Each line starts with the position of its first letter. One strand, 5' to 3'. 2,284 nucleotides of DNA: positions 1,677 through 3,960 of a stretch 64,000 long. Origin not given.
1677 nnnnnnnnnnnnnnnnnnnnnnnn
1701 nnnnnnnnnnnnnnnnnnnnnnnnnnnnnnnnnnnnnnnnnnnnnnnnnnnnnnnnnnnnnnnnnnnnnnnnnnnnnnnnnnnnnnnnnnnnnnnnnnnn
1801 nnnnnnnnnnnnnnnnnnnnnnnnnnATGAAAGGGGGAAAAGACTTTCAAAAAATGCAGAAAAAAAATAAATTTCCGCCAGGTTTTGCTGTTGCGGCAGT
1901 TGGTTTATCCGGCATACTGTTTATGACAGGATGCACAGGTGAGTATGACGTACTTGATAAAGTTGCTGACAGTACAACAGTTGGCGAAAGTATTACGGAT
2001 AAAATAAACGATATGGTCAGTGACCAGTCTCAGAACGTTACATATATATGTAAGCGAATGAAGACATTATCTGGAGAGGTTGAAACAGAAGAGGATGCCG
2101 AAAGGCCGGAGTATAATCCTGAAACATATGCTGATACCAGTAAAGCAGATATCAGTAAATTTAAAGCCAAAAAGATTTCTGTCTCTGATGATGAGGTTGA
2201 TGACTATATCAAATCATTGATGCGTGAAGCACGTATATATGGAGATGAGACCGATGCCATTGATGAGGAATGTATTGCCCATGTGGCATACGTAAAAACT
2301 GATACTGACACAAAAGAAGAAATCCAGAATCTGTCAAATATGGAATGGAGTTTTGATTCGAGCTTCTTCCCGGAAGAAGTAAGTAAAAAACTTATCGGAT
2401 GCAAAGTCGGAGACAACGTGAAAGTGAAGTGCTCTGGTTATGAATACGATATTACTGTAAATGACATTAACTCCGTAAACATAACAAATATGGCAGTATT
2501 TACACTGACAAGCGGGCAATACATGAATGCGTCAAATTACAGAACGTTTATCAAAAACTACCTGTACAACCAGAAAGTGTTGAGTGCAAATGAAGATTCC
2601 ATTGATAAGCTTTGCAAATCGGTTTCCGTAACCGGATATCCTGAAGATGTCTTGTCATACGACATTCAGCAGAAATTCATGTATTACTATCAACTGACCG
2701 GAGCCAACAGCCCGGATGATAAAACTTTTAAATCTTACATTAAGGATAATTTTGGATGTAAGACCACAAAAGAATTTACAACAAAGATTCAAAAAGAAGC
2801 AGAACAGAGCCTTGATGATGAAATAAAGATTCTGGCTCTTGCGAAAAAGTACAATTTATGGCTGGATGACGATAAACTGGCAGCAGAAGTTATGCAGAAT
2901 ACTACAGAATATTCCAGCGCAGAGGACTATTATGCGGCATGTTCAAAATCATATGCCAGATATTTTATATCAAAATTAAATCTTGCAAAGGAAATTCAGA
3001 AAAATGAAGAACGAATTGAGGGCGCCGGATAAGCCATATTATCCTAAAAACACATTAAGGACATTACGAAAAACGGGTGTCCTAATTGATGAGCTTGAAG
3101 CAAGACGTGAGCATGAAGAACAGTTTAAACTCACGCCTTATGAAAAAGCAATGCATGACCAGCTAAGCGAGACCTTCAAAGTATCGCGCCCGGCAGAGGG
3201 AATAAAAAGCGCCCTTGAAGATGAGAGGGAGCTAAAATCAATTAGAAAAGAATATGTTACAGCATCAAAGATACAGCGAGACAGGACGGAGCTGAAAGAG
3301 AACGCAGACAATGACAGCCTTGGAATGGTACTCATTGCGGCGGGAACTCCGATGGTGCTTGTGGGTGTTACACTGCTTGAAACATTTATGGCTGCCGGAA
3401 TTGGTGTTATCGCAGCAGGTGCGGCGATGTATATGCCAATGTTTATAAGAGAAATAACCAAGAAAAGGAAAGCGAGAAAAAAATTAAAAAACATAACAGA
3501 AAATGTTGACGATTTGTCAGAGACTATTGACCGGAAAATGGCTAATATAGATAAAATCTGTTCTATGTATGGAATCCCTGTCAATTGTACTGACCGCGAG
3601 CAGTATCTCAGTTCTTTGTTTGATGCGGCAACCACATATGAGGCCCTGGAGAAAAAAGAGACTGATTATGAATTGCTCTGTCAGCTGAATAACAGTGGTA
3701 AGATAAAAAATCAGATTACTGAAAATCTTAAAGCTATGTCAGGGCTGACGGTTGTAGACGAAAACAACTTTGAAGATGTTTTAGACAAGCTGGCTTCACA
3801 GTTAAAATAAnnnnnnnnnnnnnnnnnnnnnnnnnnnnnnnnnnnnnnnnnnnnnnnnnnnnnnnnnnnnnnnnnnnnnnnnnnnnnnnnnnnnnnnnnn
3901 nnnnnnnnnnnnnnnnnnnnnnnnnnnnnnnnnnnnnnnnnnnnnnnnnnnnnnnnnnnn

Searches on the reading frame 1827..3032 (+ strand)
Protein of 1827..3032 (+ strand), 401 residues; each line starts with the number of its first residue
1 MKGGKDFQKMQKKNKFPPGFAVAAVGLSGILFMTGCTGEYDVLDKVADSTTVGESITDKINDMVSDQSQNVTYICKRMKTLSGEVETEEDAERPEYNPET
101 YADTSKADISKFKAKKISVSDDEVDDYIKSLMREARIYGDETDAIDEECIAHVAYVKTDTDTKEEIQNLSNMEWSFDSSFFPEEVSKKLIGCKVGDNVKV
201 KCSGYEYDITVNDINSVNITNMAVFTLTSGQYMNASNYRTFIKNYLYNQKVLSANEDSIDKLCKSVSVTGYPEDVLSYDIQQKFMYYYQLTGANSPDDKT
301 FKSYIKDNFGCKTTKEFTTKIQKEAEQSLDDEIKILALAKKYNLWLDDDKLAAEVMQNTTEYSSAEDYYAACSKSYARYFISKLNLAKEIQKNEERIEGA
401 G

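Call 3: search_protein_families(library=pfam, proteins=[window:1827-3032:+], max_evalue=0.01)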
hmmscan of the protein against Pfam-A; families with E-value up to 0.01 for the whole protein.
window:1827-3032:+ (401 aa): 0 families

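Call 4: search_protein_families(library=ncbifam, proteins=[window:1827-3032:+], max_evalue=0.01)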
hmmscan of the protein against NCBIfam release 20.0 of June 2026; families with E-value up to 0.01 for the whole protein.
window:1827-3032:+ (401 aa): 1 family
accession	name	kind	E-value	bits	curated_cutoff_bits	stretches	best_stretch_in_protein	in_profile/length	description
TIGR00115.1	tig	equivalog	1.2e-08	34.3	180.2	1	98-368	99-382/410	trigger factor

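Call 54: search_solved_structures(query=window:1827-3029:+, max_evalue=1, show_alignments=1)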
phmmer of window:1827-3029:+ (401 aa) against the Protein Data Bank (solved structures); distinct sequences matched with E-value up to 1: 0.

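Call 58: find_homologous_proteins(query=window:1827-3029:+, max_evalue=0.001)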
Query window:1827-3029:+ (401 aa): 178 proteins with E <= 0.001 among 5796 candidates; the best 120 are listed.
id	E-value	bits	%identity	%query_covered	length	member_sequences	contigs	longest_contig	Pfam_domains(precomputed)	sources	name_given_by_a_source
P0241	3.0e-259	877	99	100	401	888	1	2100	-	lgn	-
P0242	2.7e-249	845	96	100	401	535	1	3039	-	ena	-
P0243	4.2e-160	551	85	74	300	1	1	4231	-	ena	-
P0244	2.2e-153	529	98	61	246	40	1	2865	-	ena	-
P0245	1.5e-90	322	88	45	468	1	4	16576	PF00004.36,PF17862.8,PF01434.25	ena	-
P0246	5.0e-80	288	39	98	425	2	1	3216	PF00254.35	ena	-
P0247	6.6e-79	284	39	98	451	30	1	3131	-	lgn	-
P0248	4.3e-78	281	39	98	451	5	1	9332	-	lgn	-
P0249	1.2e-75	273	38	98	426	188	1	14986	PF00254.35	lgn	-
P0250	1.5e-68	250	38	92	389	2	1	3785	PF00254.35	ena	-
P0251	5.2e-67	245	38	92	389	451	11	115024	PF00254.35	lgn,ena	-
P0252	4.1e-64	235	35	98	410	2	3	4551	PF05698.20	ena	-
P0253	3.1e-63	232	36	98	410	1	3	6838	-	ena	-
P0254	9.5e-63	231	35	98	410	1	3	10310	PF05698.20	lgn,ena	-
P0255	1.2e-62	230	35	98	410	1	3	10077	PF05698.20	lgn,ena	-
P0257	1.8e-62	230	35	98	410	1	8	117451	PF05698.20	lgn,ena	-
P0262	3.7e-61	226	36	98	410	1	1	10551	PF05698.20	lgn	-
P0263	6.4e-61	225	34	98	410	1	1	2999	PF05698.20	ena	-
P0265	1.8e-60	223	35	98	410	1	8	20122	PF05698.20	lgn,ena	-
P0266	1.9e-60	223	35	98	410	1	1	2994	PF05698.20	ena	-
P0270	1.4e-59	220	35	98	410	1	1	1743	PF05698.20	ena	-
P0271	1.4e-59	220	35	98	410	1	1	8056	PF05698.20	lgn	-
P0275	2.2e-59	220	35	98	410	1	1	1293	PF05698.20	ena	-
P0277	2.7e-59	219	34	98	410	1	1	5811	PF05698.20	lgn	-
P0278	3.0e-59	219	34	98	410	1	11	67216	PF05698.20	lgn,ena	-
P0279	3.1e-59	219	35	98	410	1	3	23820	PF05698.20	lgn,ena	-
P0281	3.3e-59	219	34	98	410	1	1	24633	PF05698.20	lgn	-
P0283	3.8e-59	219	35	98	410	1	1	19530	PF05698.20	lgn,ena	-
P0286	4.7e-59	219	34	98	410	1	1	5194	PF05698.20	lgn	-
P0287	5.0e-59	219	35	98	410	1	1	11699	PF05698.20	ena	-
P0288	5.1e-59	219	35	98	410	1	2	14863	PF05698.20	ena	-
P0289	5.3e-59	218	34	98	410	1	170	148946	PF05698.20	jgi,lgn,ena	-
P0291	5.4e-59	218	34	98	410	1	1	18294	PF05698.20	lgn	-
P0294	6.0e-59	218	35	98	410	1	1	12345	PF05698.20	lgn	-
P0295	6.0e-59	218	33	96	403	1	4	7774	PF05698.20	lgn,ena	-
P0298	6.4e-59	218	35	98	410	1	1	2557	PF05698.20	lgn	-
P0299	7.1e-59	218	34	98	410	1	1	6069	PF05698.20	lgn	-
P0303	8.4e-59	218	34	98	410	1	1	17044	PF05698.20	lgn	-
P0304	8.5e-59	218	34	98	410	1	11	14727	PF05698.20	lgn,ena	-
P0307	9.0e-59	218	35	98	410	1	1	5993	PF05698.20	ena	-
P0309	9.3e-59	218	35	98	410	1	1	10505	PF05698.20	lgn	-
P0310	9.6e-59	218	34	98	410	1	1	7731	PF05698.20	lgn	-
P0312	1.1e-58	217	34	98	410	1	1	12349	PF05698.20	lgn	-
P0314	1.2e-58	217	35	98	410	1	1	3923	PF05698.20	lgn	-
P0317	1.3e-58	217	34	98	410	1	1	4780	PF05698.20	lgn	-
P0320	1.4e-58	217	34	98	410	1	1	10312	PF05698.20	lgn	-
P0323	1.6e-58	217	34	98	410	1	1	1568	PF05698.20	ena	-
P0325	1.7e-58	217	35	98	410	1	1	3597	PF05698.20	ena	-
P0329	1.8e-58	217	34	98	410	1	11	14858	PF05698.20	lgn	-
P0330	2.1e-58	217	34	98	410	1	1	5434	PF05698.20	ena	-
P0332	2.3e-58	216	34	98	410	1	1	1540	PF05698.20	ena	-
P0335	2.6e-58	216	34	98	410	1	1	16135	PF05698.20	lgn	-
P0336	2.7e-58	216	34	98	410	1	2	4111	PF05698.20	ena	-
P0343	3.6e-58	216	34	98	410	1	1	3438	PF05698.20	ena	-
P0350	5.0e-58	215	34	98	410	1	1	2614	PF05698.20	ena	-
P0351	5.1e-58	215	34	98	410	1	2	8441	PF05698.20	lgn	-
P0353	5.8e-58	215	34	98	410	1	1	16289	PF05698.20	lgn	-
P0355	6.3e-58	215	34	98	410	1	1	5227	PF05698.20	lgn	-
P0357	6.4e-58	215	34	98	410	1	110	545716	PF05698.20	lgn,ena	-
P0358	7.2e-58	215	34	98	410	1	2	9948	PF05698.20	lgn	-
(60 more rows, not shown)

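Call 71: find_encoding_contigs(protein=P0357, flank=10000, max_places=1)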
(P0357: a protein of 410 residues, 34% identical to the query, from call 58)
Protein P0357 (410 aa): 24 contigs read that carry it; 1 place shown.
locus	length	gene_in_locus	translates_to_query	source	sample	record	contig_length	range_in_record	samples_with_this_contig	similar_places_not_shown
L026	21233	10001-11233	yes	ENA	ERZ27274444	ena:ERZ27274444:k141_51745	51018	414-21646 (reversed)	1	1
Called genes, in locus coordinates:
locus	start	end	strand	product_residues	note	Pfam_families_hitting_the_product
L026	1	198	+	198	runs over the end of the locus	-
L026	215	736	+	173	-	-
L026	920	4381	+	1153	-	PF07517:SecA_DEAD, PF05204:Hom_end (weak), PF07517:SecA_DEAD, PF01043:SecA_PP_bind, PF21090:P-loop_SecA, PF07516:SecA_SW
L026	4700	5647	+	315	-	PF13930:Endonuclea_NS_2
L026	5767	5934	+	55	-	-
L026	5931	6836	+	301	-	PF12784:PDDEXK_2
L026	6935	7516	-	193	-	PF04607:RelA_SpoT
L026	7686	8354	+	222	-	-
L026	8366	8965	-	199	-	-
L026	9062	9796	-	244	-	PF00535:Glycos_transf_2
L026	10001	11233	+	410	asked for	PF05698:Trigger_C (weak)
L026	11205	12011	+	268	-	-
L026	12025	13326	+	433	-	PF00344:SecY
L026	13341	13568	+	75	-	PF00584:SecE (weak)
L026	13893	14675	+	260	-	-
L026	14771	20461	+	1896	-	PF13620:CarboxypepD_reg (faint), PF17210:SdrD_B, PF17802:SpaA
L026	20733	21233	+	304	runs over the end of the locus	?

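Call 73: predict_structure(alignment_id=A1)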
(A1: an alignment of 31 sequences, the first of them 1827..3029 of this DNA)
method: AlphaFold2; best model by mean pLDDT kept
length: 401 residues; sequences in the alignment: 31
mean_pLDDT: 71.4   pTM: 0.62
mean pLDDT of the five models: 71.4, 71.0, 70.6, 68.1, 67.4
residues with pLDDT >= 90: 116; 70-90: 163; 50-70: 25; < 50: 97
segments of 3 or more residues with pLDDT < 50: 1-90, 395-401
pLDDT, mean of each block of 10 residues (from residue 1): 23 21 24 27 25 28 29 33 34 86 95 87 84 68 68 90 91 77 88 89 92 69 71 79 88 92 96 88 83 82 92 89 92 97 92 84 81 86 92 53 30
secondary structure, 60 per line:
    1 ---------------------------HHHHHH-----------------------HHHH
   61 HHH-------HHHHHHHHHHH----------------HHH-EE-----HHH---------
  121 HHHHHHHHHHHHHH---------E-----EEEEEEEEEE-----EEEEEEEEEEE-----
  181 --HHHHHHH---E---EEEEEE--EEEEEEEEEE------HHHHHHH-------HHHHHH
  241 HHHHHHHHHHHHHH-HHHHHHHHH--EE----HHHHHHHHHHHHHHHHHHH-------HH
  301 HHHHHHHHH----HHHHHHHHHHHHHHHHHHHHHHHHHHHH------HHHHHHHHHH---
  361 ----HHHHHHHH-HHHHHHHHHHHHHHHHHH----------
elements in order: H28-33 H57-63 H71-81 H121-134 E150-159 E165-175 H183-189 E197-202 E205-214 H221-227 H235-254 H256-264 H273-291 H299-309 H314-341 H348-357 H365-372 H374-391

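Call 76: fold_search(model_id=the predicted structure, library=pdb)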
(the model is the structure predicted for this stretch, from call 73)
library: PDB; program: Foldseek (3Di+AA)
matches with E <= 10: 493; with E <= 0.001: 6
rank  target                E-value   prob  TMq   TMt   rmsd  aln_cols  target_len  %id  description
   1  3gu0                  4.8e-09  1.00  0.28  0.28  13.9       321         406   14  Promiscuous Substrate Recognition in Folding and Assembly Activities of the Trigger Factor Chaperone (released 2009-12-22)
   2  3gty_X                8.1e-09  1.00  0.25  0.25  13.3       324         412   15  Promiscuous Substrate Recognition in Folding and Assembly Activities of the Trigger Factor Chaperone (released 2009-12-22)
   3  1w26_A                1.2e-06  1.00  0.29  0.28  15.8       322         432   11  Trigger Factor in Complex with the Ribosome forms a Molecular Cradle for Nascent Proteins (released 2004-09-02)
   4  7zgi_B                4.7e-06  1.00  0.19  0.22  20.3       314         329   12  chloroplast trigger factor (TIG1) (released 2022-10-12)
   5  7zgi_A                6.4e-06  1.00  0.20  0.24  20.0       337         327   12  chloroplast trigger factor (TIG1) (released 2022-10-12)
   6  2vrh_A                7.5e-06  1.00  0.26  0.25  17.2       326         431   10  Structure of the E. coli trigger factor bound to a translating ribosome (released 2008-06-17)
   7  1t11_B                1.5e-03  0.97  0.17  0.18  22.0       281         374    8  Trigger Factor (released 2004-09-21)
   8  1t11_A                4.3e-03  0.96  0.18  0.19  21.4       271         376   10  Trigger Factor (released 2004-09-21)
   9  4nnr_A                1.4e-02  1.00  0.16  0.61   3.6        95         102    9  FKBP13-FK506 Complex (released 2014-02-05)
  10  7f2j_A                1.8e-02  1.00  0.15  0.47   5.5       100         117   12  Crystal structure of AtFKBP53 FKBD in complex with rapamycin (released 2022-03-09)
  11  1p5q_A                1.8e-02  0.84  0.16  0.22  20.6       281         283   12  Crystal Structure of FKBP52 C-terminal Domain (released 2004-06-22)
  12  9n9j_A                2.3e-02  0.98  0.16  0.36  15.3       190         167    8  Structure of a GRP94 folding intermediate engaged with a CCDC134- and FKBP11-bound secretory translocon (released 2025-11-19)
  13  4nnr_B                2.4e-02  1.00  0.16  0.61   3.7        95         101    9  FKBP13-FK506 Complex (released 2014-02-05)
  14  5omp                  3.1e-02  0.82  0.16  0.16  21.1       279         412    8  Human FKBP5 protein (released 2017-11-08)
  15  4jys_A                3.9e-02  1.00  0.17  0.47   2.7        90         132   16  Crystal structure of FKBP25 from Plasmodium Vivax (released 2014-02-12)
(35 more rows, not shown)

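Call 86: search_protein_families(library=pfam, proteins=[L026:11205-12011:+], max_evalue=1)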
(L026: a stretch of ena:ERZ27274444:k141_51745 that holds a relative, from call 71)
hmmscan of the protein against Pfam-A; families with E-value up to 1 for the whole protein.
L026:11205-12011:+ (268 aa): 5 families
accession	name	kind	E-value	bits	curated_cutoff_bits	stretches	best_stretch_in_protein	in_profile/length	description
PF06305.16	LapA_dom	-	0.013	15.8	28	1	129-168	25-63/64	Lipopolysaccharide assembly protein A domain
PF02255.21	PTS_IIA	-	0.027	15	27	1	72-113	31-72/94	PTS system, Lactose/Cellobiose specific IIA subunit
PF19758.4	DUF6245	-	0.098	13.2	25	1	92-173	88-164/171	Family of unknown function (DUF6245)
PF14235.11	DUF4337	-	0.12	13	27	1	63-147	75-161/161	Domain of unknown function (DUF4337)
PF04210.18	MtrG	-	0.54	10.7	27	0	144-178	2-36/64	Tetrahydromethanopterin S-methyltransferase, subunit G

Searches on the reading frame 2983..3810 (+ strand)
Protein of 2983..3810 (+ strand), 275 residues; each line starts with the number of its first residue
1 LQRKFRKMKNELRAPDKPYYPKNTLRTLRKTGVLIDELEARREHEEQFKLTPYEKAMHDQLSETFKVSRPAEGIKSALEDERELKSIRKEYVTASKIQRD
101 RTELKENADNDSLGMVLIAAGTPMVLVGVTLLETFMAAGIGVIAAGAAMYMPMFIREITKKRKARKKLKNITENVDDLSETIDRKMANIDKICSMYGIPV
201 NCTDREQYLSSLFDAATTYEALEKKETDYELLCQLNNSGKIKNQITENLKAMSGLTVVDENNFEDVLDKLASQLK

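Call 3: search_protein_families(library=pfam, proteins=[window:2983-3810:+], max_evalue=0.01)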
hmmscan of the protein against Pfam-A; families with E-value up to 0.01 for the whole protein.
window:2983-3810:+ (275 aa): 1 family
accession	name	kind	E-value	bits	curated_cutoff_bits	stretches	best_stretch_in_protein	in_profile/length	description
PF19758.4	DUF6245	-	0.00015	22.3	25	1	96-181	85-165/171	Family of unknown function (DUF6245)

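Call 4: search_protein_families(library=ncbifam, proteins=[window:2983-3810:+], max_evalue=0.01)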
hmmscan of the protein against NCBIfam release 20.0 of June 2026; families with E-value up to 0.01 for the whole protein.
window:2983-3810:+ (275 aa): 0 families

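Call 56: search_solved_structures(query=window:3004-3807:+, max_evalue=5)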
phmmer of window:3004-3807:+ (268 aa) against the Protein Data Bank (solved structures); distinct sequences matched with E-value up to 5: 16.
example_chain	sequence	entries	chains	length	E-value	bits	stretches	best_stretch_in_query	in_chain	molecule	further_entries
9pzm_B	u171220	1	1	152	0.037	17.1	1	152-223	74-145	AUGMIN subunit 2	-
9nba_B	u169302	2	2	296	0.11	15.5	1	153-223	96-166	AUGMIN subunit 2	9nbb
1xtk_A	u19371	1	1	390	0.39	13.7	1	24-112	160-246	Probable ATP-dependent RNA helicase p47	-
1xtj_A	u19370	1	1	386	0.45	13.5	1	26-112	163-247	Probable ATP-dependent RNA helicase p47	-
8enk_A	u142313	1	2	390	0.46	13.5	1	26-112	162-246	Spliceosome RNA helicase DDX39B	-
1xti_A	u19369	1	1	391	0.46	13.5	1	26-112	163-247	Probable ATP-dependent RNA helicase p47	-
4fva_A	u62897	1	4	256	0.46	13.5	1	152-202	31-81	5'-tyrosyl-DNA phosphodiesterase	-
4f1i_A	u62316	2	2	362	0.48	13.4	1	152-202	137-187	5'-tyrosyl-DNA phosphodiesterase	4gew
28xa_H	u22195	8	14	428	0.54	13.2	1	26-111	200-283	Spliceosome RNA helicase DDX39B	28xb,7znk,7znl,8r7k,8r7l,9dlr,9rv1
9t6l_B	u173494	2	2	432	0.55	13.2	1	26-111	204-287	Spliceosome RNA helicase DDX39B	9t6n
9dlp_D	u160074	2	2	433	0.55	13.2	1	26-111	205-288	Spliceosome RNA helicase DDX39B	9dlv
3trh_A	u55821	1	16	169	0.58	13.1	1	83-141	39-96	Phosphoribosylaminoimidazole carboxylase carboxyltransferase subunit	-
7apk_H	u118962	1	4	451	0.59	13.1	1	26-111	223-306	Spliceosome RNA helicase DDX39B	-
5zwn_Y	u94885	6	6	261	0.59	13.1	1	140-229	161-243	Protein LUC7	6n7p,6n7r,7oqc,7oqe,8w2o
9upb_D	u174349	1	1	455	0.59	13.1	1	26-111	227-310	Spliceosome RNA helicase DDX39B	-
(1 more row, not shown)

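Call 86: search_protein_families(library=pfam, proteins=[window:3004-3807:+], max_evalue=1)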
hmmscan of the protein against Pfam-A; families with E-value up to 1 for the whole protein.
window:3004-3807:+ (268 aa): 9 families
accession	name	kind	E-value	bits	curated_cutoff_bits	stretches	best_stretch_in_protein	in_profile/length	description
PF19758.4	DUF6245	-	0.00014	22.4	25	1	89-174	85-165/171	Family of unknown function (DUF6245)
PF07332.16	Phage_holin_3_6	-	0.026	15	28.4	1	94-144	23-87/116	Putative Actinobacterial Holin-X, holin superfamily III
PF15003.11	HAUS2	-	0.047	13.9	27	1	157-246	82-168/191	HAUS augmin-like complex subunit 2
PF06305.16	LapA_dom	-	0.068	13.5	28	1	127-166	23-61/64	Lipopolysaccharide assembly protein A domain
PF20990.2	DUF2207_C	-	0.069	13.3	33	1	32-163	59-205/247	Predicted membrane protein (DUF2207) C-terminal domain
PF19615.4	DUF6120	-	0.073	13.6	27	1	155-197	14-54/92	Family of unknown function (DUF6120)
PF14823.11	Sirohm_synth_C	-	0.086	12.9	24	1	156-206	13-59/68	Sirohaem biosynthesis protein C-terminal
PF12787.12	EcsC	-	0.095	12.8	30.4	1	178-237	124-181/240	EcsC protein family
PF12998.12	ING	-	0.28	12.2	23.9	0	152-187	51-86/102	Inhibitor of growth proteins N-terminal histone-binding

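Call 92: predict_structure(protein=window:3004-3807:+)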
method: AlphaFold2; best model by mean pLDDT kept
length: 268 residues; sequences in the alignment: 1
mean_pLDDT: 48.4   pTM: 0.22
mean pLDDT of the five models: 48.4, 47.7, 46.8, 41.2, 40.9
residues with pLDDT >= 90: 0; 70-90: 0; 50-70: 121; < 50: 147
segments of 3 or more residues with pLDDT < 50: 1-8, 40-43, 57-74, 163-165, 185-235, 245-253, 256-268
pLDDT, mean of each block of 10 residues (from residue 1): 42 51 52 51 51 47 40 46 50 55 52 55 54 54 54 54 50 55 46 42 42 40 39 48 45 48 41
secondary structure, 60 per line:
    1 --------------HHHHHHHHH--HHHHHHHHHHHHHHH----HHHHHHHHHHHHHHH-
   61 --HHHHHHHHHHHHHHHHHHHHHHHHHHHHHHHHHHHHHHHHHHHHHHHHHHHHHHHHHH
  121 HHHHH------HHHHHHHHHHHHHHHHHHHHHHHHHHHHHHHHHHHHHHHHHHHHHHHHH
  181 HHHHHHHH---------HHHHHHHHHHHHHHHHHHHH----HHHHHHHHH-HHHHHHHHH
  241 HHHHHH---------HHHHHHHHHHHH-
elements in order: H15-23 H26-40 H45-59 H63-125 H132-188 H198-217 H222-230 H232-246 H256-267

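Call 97: search_protein_representatives(protein=window:3004-3807:+)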
Query: 268 residues. Proteins with E-value up to 0.001 (for the whole library): 24; up to 1e-10: 13; up to 1e-30: 7. The best 24 are listed.
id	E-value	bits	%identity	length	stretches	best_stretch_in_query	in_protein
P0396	4.7e-55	203.3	58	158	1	112-268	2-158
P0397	2.1e-51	191.4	41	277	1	22-261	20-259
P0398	2.4e-47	178.1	97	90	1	179-268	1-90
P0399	5.6e-44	167.1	34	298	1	22-265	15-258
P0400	4.0e-42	161.0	88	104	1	1-91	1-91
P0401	9.6e-38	146.7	48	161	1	8-159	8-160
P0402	6.8e-37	143.9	90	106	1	187-268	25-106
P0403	2.4e-29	119.2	93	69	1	117-185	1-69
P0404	1.4e-19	87.2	41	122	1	152-267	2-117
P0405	1.7e-19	86.9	88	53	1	1-51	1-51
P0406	1.6e-13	67.3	26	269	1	15-229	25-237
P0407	3.7e-12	62.9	51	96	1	1-74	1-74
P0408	1.8e-11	60.6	52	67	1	204-268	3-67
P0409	6.4e-10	55.6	51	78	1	188-244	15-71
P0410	2.2e-08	50.6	25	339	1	24-258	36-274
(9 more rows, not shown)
